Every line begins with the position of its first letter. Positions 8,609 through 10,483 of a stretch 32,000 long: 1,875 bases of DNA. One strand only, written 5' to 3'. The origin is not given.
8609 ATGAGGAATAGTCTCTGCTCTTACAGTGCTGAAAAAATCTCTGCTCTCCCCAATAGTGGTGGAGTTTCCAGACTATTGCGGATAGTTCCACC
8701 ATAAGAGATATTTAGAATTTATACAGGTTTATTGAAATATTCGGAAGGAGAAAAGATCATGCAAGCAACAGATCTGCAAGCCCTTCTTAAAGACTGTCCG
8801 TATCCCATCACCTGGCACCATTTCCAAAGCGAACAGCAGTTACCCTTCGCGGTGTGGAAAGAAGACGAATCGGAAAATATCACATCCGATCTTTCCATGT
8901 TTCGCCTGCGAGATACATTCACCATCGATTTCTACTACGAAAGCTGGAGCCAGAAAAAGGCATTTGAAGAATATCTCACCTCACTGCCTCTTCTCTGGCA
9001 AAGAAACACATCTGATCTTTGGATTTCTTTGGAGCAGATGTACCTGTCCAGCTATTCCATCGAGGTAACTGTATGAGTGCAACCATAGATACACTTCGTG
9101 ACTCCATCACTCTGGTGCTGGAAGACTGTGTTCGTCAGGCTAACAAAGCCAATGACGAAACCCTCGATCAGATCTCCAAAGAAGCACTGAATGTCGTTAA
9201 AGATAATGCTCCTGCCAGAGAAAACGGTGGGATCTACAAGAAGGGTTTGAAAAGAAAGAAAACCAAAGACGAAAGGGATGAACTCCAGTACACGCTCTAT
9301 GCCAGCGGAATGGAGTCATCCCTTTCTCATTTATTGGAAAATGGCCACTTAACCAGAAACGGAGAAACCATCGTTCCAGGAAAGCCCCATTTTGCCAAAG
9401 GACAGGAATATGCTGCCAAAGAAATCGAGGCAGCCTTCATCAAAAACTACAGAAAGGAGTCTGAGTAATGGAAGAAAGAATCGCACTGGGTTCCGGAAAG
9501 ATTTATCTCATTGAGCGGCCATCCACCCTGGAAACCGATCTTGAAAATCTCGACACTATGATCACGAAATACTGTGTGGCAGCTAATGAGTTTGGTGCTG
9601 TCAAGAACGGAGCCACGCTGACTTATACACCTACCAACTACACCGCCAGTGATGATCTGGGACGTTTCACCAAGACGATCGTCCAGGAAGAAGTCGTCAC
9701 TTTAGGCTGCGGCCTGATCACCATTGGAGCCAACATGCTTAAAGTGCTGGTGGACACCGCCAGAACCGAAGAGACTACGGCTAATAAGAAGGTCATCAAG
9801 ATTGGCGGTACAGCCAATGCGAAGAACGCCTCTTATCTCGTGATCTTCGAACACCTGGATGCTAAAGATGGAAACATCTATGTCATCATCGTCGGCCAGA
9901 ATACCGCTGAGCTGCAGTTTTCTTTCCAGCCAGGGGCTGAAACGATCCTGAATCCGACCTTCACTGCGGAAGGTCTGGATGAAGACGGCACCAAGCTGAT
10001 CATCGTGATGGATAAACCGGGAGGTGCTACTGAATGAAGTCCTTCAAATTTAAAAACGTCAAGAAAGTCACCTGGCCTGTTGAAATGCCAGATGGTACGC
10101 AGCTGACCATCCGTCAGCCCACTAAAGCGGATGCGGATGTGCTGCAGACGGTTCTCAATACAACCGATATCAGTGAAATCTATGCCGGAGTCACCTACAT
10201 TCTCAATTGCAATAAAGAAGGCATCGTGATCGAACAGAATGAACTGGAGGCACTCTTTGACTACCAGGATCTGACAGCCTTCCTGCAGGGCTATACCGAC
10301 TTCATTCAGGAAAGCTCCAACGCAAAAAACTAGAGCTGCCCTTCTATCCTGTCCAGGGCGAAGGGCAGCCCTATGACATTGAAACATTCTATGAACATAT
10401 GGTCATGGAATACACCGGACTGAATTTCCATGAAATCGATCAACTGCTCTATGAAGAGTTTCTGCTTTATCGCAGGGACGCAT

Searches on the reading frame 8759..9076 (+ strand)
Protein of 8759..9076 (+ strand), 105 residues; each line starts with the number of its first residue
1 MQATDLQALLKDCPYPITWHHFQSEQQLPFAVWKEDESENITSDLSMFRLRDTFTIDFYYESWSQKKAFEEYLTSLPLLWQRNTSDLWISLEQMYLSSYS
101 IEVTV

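Call 8: search_protein_families(library=phrogs, proteins=[window:8759-9076:+], max_evalue=0.001)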
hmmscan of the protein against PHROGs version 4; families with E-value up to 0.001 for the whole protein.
window:8759-9076:+ (105 aa): 0 families

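Call 9: search_protein_families(library=pfam, proteins=[window:8759-9076:+], max_evalue=0.001)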
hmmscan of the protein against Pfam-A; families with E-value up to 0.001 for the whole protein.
window:8759-9076:+ (105 aa): 0 families

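Call 13: find_related_loci(query=window:8759-9076:+, collection=viral_contigs, flank=4000)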
Query window:8759-9076:+ (105 aa) in viral_contigs; peptide patterns used: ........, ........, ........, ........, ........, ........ (x = any residue, [..] = any of these).
7 stretches matched a pattern, but none encodes a relative of the query by tblastn (E <= 1e-3).

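Call 15: find_encoding_contigs(protein=window:8759-9076:+, flank=3000, max_places=10)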
Protein window:8759-9076:+ (105 aa): 6 contigs read that carry it; 4 places shown.
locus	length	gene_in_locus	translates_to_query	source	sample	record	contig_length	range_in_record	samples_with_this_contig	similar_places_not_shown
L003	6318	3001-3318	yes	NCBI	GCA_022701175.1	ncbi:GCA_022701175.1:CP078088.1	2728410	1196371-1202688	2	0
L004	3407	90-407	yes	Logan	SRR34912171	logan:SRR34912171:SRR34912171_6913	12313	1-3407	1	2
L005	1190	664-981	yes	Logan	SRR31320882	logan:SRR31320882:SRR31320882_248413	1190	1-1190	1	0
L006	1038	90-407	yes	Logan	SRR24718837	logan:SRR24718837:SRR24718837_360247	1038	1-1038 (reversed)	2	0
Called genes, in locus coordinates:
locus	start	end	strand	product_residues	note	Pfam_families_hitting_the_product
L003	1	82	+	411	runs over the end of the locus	PF04860:Phage_portal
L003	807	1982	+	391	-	PF05065:Phage_capsid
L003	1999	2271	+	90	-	PF05135:Phage_connect_1 (weak)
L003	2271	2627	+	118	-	PF05521:Phage_HCP (weak)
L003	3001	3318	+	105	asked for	-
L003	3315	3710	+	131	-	-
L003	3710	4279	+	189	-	-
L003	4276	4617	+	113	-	-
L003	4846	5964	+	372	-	PF10145:PhageMin_Tail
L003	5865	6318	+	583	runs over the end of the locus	-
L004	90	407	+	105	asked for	-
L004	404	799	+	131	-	-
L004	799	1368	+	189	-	-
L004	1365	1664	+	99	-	-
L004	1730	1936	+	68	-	-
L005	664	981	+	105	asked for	-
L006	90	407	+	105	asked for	-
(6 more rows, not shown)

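Call 20: find_homologous_proteins(query=window:8759-9076:+, max_evalue=0.001)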
Query window:8759-9076:+ (105 aa): 11 proteins with E <= 0.001 among 13 candidates.
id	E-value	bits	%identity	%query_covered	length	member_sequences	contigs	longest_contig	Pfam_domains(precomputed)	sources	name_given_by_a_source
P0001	7.1e-61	221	96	100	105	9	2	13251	-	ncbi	-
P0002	7.0e-60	218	94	100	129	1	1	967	-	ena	-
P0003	3.6e-58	212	89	100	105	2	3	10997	-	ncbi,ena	-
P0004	3.5e-57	209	89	100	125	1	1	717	-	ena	-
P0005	3.3e-55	203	85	100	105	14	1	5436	-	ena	-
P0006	3.7e-54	199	85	100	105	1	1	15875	-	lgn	-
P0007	2.1e-53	197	84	99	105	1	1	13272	-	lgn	-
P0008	3.8e-53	196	84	100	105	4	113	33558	-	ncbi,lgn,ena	-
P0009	1.3e-52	194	81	100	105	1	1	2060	-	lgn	-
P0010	6.2e-48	179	74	100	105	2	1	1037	-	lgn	-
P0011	5.8e-37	144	87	68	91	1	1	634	-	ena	-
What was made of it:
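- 8759..9076 (+): 105-aa gene of a narrow Allobaculum-phage family, probably a neck or tail-completion component. In relatives it overlaps Hc1 by 32 nt; here it is translated from the insert's own SD. Homologues of 74-96% identity only (call 20).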

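Call 22: find_encoding_contigs(protein=P0008, flank=2500, max_places=10)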
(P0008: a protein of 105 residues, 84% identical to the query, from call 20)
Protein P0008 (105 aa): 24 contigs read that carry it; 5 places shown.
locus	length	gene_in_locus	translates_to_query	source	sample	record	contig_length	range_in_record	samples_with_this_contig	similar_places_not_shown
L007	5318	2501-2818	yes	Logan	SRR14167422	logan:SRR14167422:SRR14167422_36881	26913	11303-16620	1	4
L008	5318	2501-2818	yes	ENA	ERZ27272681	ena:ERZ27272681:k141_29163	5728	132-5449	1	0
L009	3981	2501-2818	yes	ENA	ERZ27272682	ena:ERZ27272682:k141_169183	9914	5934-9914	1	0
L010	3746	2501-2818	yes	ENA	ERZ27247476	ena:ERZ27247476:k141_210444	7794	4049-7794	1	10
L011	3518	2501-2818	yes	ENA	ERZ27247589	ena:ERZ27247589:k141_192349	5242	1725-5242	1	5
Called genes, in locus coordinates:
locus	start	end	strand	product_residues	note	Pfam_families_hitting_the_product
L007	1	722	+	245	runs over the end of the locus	PF00574:CLP_protease, PF01972:SDH_protease (weak)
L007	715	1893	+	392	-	PF05065:Phage_capsid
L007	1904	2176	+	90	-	-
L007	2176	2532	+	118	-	PF05521:Phage_HCP (weak)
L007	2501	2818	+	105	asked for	-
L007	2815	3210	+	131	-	-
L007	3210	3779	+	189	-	-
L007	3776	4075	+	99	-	-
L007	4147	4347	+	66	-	-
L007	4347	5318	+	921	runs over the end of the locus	PF06160:EzrA (faint), PF10145:PhageMin_Tail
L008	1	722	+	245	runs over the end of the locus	PF00574:CLP_protease, PF01972:SDH_protease (weak)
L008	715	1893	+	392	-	PF05065:Phage_capsid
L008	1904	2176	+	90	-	-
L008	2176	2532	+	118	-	PF05521:Phage_HCP (weak)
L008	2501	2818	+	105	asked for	-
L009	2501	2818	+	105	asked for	-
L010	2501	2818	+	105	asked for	-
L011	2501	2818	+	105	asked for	-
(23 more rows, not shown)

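Call 23: find_encoding_contigs(protein=P0001, flank=2500, max_places=6)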
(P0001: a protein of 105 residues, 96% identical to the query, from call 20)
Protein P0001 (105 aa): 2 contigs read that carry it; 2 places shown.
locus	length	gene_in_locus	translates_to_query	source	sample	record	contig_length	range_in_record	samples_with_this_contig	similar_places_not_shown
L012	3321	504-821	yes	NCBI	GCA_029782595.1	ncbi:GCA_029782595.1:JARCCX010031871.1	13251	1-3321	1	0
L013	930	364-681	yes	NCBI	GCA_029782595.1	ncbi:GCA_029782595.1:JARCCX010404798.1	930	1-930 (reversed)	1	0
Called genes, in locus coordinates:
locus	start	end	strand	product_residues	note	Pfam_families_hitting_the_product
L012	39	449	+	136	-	PF05521:Phage_HCP (weak)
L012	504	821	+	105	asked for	-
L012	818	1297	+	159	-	-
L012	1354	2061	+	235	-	-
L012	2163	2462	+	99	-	-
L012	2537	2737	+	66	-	-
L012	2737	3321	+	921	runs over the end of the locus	PF06160:EzrA (faint), PF10145:PhageMin_Tail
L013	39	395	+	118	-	PF05521:Phage_HCP (weak)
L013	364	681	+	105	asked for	-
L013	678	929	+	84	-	?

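Call 24: find_encoding_contigs(protein=P0003, flank=2500, max_places=6)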
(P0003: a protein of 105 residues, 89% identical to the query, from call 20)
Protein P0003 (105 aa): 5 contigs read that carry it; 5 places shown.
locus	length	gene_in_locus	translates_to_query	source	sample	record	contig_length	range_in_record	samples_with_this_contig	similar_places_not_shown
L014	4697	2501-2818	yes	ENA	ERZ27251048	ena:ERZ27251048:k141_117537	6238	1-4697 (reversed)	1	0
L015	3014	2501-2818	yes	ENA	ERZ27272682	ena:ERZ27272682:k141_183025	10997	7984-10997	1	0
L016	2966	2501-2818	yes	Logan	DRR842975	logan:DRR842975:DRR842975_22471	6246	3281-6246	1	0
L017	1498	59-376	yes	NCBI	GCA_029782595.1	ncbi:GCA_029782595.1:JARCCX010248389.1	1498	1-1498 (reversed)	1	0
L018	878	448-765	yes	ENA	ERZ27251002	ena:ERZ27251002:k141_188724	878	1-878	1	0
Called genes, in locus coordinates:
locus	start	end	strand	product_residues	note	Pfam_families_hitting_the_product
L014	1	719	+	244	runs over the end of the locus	PF00574:CLP_protease, PF01972:SDH_protease (weak)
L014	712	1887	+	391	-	PF05065:Phage_capsid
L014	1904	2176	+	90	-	-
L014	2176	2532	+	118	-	-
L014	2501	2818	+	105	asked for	-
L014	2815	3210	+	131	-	-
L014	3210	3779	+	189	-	-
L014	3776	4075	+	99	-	-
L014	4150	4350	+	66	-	-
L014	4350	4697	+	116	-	?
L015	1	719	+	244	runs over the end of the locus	PF00574:CLP_protease, PF01972:SDH_protease (weak)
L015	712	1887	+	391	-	PF05065:Phage_capsid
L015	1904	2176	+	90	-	-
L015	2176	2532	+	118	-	-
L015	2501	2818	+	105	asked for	-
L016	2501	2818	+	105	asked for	-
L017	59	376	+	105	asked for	-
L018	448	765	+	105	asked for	-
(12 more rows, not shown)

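Call 31: find_related_loci(query=A1, collection=genome_contigs, flank=3000)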
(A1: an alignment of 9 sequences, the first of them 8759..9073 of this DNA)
Query A1 (105 aa) in genome_contigs; peptide patterns used: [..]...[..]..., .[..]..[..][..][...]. (x = any residue, [..] = any of these).
85 stretches matched a pattern; 4 encode a relative of the query (tblastn E <= 1e-3); 4 distinct loci.
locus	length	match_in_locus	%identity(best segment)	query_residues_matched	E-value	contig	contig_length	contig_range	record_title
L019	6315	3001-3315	90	1-105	2e-63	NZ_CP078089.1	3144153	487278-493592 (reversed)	Allobaculum mucilyticum strain 128 chromosome, complete genome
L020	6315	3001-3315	87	1-105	9e-62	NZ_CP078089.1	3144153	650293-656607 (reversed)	Allobaculum mucilyticum strain 128 chromosome, complete genome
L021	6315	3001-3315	87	1-105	9e-62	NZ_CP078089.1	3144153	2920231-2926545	Allobaculum mucilyticum strain 128 chromosome, complete genome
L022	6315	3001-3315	87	1-105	9e-62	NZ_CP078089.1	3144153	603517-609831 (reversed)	Allobaculum mucilyticum strain 128 chromosome, complete genome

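Call 32: find_related_loci(query=A1, collection=metagenome_contigs, flank=3000)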
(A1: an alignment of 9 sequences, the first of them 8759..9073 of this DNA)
Query A1 (105 aa) in metagenome_contigs; peptide patterns used: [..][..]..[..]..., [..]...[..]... (x = any residue, [..] = any of these).
151 stretches matched a pattern, but none encodes a relative of the query by tblastn (E <= 1e-3).

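Call 54: search_protein_families(library=padloc, proteins=[window:8759-9076:+], max_evalue=0.01)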
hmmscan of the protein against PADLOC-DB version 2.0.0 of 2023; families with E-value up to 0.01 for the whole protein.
window:8759-9076:+ (105 aa): 0 families
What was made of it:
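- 8759..9076 (+): No Pfam, PHROG or PADLOC hit (calls 8, 9, 54).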

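Call 59: predict_structure(alignment_id=A1)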
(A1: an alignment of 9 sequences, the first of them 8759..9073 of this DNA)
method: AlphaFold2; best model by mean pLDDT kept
length: 105 residues; sequences in the alignment: 9
mean_pLDDT: 72.2   pTM: 0.62
mean pLDDT of the five models: 72.2, 70.9, 69.2, 68.0, 67.8
residues with pLDDT >= 90: 14; 70-90: 59; 50-70: 8; < 50: 24
segments of 3 or more residues with pLDDT < 50: 26-49
pLDDT, mean of each block of 10 residues (from residue 1): 78 83 54 38 41 84 91 84 81 88 73
secondary structure, 60 per line:
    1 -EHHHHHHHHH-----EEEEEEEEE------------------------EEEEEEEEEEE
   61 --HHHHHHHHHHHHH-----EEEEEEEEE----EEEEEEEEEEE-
elements in order: H3-11 E17-25 E50-60 H63-75 E81-89 E94-104

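Call 63: fold_search(model_id=the predicted structure, library=pdb)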
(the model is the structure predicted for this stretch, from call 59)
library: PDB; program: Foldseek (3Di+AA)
matches with E <= 10: 504; with E <= 0.001: 0
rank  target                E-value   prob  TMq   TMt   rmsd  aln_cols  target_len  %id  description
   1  9lbn_K                7.5e-02  0.80  0.41  0.39   7.5       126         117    9  The composite cryo-EM structure of the head-to-tail connector and head-proximal tail components of bacteriophage phiXa (released 2025-05-07)
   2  4acv_B                1.6e-01  0.38  0.33  0.30   9.0       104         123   13  Listeria monocytogenes Antigen B (released 2013-01-09)
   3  4acv_A                2.4e-01  0.63  0.32  0.29   4.1        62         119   13  Listeria monocytogenes Antigen B (released 2013-01-09)
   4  9j1j_A                2.4e-01  0.51  0.36  0.31   5.1       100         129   12  Cap region of monocin (released 2025-01-08)
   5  8auv_H                2.8e-01  0.30  0.29  0.26   6.1        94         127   12  Cryo-EM structure of the plant 40S subunit (released 2023-06-07)
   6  9v53_A1               3.2e-01  0.80  0.32  0.11   6.5        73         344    8  Structure of TolC, YbjP, and AcrABZ complex (released 2025-11-05)
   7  4bhq_B                3.4e-01  0.75  0.46  0.45   8.9       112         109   12  Structure of the periplasmic domain of the PilN type IV pilus biogenesis protein from Thermus thermophilus (released 2013-11-20)
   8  8eon_D                3.4e-01  0.28  0.30  0.20   8.3       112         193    9  Pseudomonas phage E217 baseplate complex (released 2023-07-26)
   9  9lwa_B                3.6e-01  0.38  0.31  0.26   4.1        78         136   13  Bacteriophage Mycofy1 distal head-to-tail interface (C6 symmetry) (released 2025-04-16)
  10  7dfh_A                3.8e-01  0.20  0.24  0.04   5.8        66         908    8  Structure of COVID-19 RNA-dependent RNA polymerase bound to ribavirin (released 2021-11-17)
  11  2i7n_A                4.9e-01  0.63  0.31  0.12   4.7        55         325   14  Crystal structure of human PANK1 alpha: the catalytic core domain in complex with AcCoA (released 2006-12-26)
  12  8zdl_m                4.9e-01  0.25  0.39  0.28   9.9       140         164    9  Cryo-EM structure of Mycobacteriophage Douge genome-free connector (gp5, gp9, gp10, gp12 and gp13) (released 2025-06-25)
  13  4yit_D                5.2e-01  0.41  0.28  0.13   3.6        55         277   16  Crystal Structure of LAGLIDADG Meganuclease I-AabMI Bound to Uncleaved DNA (released 2016-03-23)
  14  4bhq_A                5.5e-01  0.54  0.45  0.44   8.9       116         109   12  Structure of the periplasmic domain of the PilN type IV pilus biogenesis protein from Thermus thermophilus (released 2013-11-20)
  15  7a1d_A                5.5e-01  0.44  0.37  0.05  10.8       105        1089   11  Cryo-EM map of the large glutamate dehydrogenase composed of 180 kDa subunits from Mycobacterium smegmatis (open confo (released 2021-06-09)
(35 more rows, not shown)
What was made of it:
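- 8759..9076 (+): AlphaFold pLDDT 72 with weak fold hits to phage connector or terminator proteins (calls 59, 63).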

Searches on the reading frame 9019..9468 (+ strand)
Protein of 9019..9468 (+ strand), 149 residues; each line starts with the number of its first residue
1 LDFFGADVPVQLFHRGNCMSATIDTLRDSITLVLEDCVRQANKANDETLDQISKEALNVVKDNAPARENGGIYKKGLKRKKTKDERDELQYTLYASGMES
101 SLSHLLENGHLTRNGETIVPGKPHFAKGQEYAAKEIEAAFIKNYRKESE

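Call 8: search_protein_families(library=phrogs, proteins=[window:9019-9468:+], max_evalue=0.001)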
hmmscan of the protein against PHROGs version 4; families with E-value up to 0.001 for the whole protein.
window:9019-9468:+ (149 aa): 1 family
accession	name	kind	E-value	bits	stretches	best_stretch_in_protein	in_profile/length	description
phrog_5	-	connector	2.8e-08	34.9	1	39-147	110-208/239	tail completion or Neck1 protein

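Call 9: search_protein_families(library=pfam, proteins=[window:9019-9468:+], max_evalue=0.001)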
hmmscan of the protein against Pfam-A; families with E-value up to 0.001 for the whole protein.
window:9019-9468:+ (149 aa): 1 family
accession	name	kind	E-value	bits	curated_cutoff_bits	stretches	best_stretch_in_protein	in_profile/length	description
PF04883.17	HK97-gp10_like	-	0.00032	22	21.4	0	38-109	11-78/78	Bacteriophage HK97-gp10, putative tail-component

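Call 54: search_protein_families(library=padloc, proteins=[window:9073-9468:+], max_evalue=0.01)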
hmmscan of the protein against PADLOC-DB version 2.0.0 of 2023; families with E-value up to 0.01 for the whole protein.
window:9073-9468:+ (131 aa): 0 families

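Call 72: find_encoding_contigs(protein=window:9073-9468:+, flank=1500, max_places=10)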
Protein window:9073-9468:+ (131 aa): 4 contigs read that carry it; 2 places shown.
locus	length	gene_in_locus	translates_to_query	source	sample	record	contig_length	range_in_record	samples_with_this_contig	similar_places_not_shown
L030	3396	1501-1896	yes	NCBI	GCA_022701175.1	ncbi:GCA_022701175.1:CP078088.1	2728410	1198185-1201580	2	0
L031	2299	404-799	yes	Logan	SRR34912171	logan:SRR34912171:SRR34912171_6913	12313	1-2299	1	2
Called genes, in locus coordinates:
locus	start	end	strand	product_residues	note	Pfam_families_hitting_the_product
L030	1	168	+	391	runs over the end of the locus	PF05065:Phage_capsid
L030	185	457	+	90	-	PF05135:Phage_connect_1 (weak)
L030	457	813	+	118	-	PF05521:Phage_HCP (weak)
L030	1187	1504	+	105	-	-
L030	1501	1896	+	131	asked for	-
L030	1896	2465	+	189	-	-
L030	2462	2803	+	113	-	-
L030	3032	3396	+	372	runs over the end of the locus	PF10145:PhageMin_Tail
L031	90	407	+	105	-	-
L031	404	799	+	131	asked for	-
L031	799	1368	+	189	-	-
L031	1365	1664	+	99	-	-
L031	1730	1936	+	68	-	-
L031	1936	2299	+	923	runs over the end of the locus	PF06160:EzrA (faint), PF10145:PhageMin_Tail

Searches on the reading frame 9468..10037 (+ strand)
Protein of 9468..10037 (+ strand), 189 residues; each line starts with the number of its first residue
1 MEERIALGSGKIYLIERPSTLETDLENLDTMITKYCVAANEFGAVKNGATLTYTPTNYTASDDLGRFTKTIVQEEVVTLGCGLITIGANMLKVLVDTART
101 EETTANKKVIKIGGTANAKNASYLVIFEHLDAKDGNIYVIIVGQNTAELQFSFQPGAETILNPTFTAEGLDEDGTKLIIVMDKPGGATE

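Call 8: search_protein_families(library=phrogs, proteins=[window:9468-10037:+], max_evalue=0.001)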
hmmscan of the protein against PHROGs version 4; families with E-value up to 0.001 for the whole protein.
window:9468-10037:+ (189 aa): 1 family
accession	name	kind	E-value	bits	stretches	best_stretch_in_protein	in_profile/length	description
phrog_2175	-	other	5.5e-18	66.3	1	3-182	6-180/188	protein with Ig domain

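Call 9: search_protein_families(library=pfam, proteins=[window:9468-10037:+], max_evalue=0.001)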
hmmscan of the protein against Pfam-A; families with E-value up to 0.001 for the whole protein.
window:9468-10037:+ (189 aa): 0 families

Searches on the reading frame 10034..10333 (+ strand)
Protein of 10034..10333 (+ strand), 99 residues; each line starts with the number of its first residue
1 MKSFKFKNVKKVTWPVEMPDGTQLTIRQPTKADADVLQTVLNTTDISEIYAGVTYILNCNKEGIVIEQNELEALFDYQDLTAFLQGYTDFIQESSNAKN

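Call 8: search_protein_families(library=phrogs, proteins=[window:10034-10333:+], max_evalue=0.001)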
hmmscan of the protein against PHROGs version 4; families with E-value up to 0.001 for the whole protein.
window:10034-10333:+ (99 aa): 1 family
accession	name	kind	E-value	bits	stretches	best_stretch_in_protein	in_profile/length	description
phrog_29863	-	unknown function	5.3e-06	27.8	1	4-97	2-98/101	-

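Call 9: search_protein_families(library=pfam, proteins=[window:10034-10333:+], max_evalue=0.001)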
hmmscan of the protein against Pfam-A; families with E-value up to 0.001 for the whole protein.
window:10034-10333:+ (99 aa): 0 families
